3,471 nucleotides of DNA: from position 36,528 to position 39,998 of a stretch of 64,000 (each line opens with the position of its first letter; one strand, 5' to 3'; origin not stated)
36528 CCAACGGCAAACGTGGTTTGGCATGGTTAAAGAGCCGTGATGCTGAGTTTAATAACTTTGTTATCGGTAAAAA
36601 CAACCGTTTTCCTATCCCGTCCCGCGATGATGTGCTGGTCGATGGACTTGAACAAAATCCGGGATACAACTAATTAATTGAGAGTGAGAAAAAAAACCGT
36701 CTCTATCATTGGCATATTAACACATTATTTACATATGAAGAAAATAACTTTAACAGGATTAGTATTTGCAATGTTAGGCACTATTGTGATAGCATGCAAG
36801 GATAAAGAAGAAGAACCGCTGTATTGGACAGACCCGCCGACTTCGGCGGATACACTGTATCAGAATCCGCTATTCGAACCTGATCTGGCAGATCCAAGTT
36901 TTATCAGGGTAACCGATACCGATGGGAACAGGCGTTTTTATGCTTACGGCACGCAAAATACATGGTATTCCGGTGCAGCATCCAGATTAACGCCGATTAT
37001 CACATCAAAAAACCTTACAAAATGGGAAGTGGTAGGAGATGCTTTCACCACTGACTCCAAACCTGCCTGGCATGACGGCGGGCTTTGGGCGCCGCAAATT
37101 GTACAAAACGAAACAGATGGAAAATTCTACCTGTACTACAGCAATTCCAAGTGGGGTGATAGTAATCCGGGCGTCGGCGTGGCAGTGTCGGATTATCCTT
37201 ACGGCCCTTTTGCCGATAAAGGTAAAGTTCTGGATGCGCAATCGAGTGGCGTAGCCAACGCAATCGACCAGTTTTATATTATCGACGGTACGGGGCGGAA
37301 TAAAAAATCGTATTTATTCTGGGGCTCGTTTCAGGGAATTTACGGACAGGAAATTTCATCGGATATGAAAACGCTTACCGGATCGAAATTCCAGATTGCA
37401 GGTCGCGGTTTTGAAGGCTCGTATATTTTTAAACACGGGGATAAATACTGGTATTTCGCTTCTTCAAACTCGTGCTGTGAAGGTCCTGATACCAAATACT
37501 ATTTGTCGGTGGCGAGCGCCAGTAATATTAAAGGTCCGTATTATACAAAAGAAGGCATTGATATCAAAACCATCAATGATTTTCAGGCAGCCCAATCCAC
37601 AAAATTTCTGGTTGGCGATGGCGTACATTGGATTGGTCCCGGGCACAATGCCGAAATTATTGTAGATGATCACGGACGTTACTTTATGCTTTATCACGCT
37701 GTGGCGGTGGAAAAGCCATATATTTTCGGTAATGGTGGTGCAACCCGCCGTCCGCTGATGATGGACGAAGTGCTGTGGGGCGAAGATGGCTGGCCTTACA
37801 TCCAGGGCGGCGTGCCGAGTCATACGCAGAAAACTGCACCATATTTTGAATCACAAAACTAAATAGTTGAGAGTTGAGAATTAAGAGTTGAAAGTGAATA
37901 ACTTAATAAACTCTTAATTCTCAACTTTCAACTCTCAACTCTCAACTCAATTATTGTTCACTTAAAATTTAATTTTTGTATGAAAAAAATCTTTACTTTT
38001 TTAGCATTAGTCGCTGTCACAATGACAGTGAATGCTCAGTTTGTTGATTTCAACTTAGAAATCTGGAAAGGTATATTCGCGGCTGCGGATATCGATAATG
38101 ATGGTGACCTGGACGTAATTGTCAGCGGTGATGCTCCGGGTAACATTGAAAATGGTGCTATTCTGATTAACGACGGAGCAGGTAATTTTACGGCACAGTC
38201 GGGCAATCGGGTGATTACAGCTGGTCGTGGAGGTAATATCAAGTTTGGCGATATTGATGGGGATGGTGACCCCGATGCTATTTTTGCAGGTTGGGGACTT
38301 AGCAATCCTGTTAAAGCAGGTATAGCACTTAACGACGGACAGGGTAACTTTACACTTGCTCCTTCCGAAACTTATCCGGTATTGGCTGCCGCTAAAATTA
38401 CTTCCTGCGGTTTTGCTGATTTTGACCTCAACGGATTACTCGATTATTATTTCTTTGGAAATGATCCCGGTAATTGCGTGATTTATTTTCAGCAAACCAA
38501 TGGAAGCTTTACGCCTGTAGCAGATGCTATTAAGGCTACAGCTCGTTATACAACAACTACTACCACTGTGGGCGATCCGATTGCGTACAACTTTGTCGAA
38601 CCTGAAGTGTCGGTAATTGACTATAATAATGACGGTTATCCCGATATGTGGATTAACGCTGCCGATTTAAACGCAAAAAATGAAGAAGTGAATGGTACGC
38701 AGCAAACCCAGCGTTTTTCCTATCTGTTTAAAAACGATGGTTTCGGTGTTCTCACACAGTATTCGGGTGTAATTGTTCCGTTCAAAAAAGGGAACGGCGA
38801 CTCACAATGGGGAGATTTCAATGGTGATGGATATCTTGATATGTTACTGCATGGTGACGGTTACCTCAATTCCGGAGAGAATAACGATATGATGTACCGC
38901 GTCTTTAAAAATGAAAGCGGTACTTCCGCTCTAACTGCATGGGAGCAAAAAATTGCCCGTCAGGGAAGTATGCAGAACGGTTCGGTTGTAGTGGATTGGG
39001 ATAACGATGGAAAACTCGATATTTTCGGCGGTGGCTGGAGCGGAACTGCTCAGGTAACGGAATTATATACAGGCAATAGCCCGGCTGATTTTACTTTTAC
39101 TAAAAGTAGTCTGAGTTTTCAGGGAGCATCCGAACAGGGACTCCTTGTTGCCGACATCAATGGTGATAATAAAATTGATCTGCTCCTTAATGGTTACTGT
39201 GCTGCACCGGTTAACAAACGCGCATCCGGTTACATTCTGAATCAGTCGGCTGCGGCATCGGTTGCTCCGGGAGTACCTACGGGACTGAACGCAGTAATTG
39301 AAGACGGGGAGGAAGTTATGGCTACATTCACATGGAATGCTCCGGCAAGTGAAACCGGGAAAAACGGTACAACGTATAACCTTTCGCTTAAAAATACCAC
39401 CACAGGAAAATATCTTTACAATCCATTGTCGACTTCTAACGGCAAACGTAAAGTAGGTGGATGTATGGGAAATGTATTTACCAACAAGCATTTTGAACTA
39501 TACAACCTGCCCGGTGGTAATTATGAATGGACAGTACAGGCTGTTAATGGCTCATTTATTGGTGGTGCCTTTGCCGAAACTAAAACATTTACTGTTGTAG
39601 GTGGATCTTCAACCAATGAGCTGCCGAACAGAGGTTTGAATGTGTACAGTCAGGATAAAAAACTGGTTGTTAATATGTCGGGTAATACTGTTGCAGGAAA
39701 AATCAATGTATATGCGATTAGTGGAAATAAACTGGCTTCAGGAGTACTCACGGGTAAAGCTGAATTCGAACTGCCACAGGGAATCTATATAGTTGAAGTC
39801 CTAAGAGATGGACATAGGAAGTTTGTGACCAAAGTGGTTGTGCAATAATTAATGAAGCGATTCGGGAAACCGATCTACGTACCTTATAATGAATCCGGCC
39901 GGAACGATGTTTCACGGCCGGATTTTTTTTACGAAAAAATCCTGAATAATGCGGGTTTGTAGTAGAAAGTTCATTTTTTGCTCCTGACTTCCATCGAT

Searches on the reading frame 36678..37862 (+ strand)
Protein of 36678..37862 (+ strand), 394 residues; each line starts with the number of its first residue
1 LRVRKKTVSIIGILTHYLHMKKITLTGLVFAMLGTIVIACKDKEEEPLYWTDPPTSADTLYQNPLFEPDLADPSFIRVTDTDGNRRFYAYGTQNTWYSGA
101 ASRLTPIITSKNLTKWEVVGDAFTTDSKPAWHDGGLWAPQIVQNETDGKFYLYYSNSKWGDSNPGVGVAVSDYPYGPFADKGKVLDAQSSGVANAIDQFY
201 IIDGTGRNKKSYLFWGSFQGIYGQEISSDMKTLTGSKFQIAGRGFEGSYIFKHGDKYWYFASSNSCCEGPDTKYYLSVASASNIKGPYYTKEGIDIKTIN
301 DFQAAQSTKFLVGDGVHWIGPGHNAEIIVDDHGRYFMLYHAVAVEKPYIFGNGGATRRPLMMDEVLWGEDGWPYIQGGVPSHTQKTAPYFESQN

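Call 22: search_protein_families(library=pfam, proteins=[window:36678-37862:+], max_evalue=0.001)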
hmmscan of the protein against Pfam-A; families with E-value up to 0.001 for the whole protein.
window:36678-37862:+ (394 aa): 1 family
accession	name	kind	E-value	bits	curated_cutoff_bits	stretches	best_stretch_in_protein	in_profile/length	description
PF04616.20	Glyco_hydro_43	-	1.4e-45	156.3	32.2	1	61-373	1-288/288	Glycosyl hydrolases family 43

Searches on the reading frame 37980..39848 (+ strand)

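Call 22: search_protein_families(library=pfam, proteins=[window:37980-39848:+], max_evalue=0.001)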
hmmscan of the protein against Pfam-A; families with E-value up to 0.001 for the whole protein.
window:37980-39848:+ (622 aa): 2 families
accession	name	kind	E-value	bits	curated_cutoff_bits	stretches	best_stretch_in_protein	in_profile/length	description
PF13517.12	FG-GAP_3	-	1.1e-31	109.7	26.9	4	37-101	1-60/61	FG-GAP-like repeat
PF01839.29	FG-GAP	-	2.7e-05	24.4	22.1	0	278-289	8-19/37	FG-GAP repeat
